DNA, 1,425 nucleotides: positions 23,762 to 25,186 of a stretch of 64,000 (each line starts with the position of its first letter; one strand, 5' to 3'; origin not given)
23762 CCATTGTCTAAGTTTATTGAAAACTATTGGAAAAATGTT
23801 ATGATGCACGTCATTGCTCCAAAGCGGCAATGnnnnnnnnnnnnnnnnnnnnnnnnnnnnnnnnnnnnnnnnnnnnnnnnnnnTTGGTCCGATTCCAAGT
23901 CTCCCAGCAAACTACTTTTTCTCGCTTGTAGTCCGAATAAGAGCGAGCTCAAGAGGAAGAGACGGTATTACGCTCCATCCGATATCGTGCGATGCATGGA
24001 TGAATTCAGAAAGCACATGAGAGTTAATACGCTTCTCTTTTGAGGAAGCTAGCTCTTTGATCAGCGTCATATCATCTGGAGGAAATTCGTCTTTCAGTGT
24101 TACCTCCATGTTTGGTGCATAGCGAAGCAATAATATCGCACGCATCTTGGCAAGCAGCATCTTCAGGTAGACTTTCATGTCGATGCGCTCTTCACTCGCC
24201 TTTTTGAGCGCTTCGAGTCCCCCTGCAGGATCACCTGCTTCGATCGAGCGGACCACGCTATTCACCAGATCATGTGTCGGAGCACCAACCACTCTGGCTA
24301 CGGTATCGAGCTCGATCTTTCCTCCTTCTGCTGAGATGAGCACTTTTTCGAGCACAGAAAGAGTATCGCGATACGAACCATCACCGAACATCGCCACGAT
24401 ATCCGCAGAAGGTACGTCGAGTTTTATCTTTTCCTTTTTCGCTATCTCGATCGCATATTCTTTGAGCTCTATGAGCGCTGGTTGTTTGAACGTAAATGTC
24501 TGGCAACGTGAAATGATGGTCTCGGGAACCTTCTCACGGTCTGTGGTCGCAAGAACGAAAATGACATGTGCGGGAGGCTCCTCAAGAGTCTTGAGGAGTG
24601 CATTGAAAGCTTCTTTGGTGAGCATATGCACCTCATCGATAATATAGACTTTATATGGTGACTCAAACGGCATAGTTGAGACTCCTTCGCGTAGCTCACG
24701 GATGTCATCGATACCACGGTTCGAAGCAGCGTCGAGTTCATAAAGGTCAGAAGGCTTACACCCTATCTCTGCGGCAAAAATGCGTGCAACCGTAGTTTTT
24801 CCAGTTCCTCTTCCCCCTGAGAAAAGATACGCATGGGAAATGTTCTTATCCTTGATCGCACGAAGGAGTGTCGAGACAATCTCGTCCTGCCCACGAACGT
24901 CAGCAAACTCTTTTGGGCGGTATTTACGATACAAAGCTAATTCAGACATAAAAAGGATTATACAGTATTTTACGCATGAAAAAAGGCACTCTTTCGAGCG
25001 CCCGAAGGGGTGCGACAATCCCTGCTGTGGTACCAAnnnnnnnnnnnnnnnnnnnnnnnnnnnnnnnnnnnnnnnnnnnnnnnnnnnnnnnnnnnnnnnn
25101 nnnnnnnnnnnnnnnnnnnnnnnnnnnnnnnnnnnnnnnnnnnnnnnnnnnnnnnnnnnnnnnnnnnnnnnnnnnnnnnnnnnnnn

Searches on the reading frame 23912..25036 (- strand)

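Call 73: search_protein_families(library=pfam, proteins=[window:23912-25036:-], max_evalue=0.01)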
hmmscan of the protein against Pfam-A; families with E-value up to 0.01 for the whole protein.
window:23912-25036:- (374 aa): 13 families
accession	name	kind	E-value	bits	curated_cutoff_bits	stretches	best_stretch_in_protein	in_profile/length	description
PF13177.12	DNA_pol3_delta2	-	1.2e-36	126.6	27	2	107-185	81-159/161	DNA polymerase III, delta subunit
PF00004.35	AAA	-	1.8e-14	54.8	21.2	1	71-182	2-127/131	ATPase family associated with various cellular activities (AAA)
PF05496.18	RuvB_N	-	5.3e-07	30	27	1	40-155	2-112/159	Holliday junction DNA helicase RuvB P-loop domain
PF06068.19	TIP49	-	1.3e-06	28.3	23.8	0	130-164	277-310/347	TIP49 P-loop domain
PF13604.12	AAA_30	-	6e-06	26.6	27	1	72-161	23-122/191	AAA domain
PF13401.12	AAA_22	-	3.3e-05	24.7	27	0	129-161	86-121/130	AAA domain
PF13173.12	AAA_14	-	4.5e-05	23.9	27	1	69-156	4-90/129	AAA domain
PF12169.13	DNA_pol3_gamma3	-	4.6e-05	23.7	24.4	1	242-371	2-129/143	DNA polymerase III subunits gamma and tau domain III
PF13245.12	AAA_19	-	7.6e-05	23.3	25.1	0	128-161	91-123/134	AAA domain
PF07728.20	AAA_5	-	9e-05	22.9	22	1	71-157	3-96/139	AAA domain (dynein-related subfamily)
PF22608.2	DNAX_ATPase_lid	-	0.00039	20.6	27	1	196-232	7-43/49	DNA polymerase III clamp loader subunit, ATPase lid domain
PF04851.21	ResIII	-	0.0056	17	22.5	0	126-153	124-152/164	Type III restriction enzyme, res subunit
PF01078.27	Mg_chelatase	-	0.0097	15.8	20.3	0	44-129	2-83/207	Magnesium chelatase, subunit ChlI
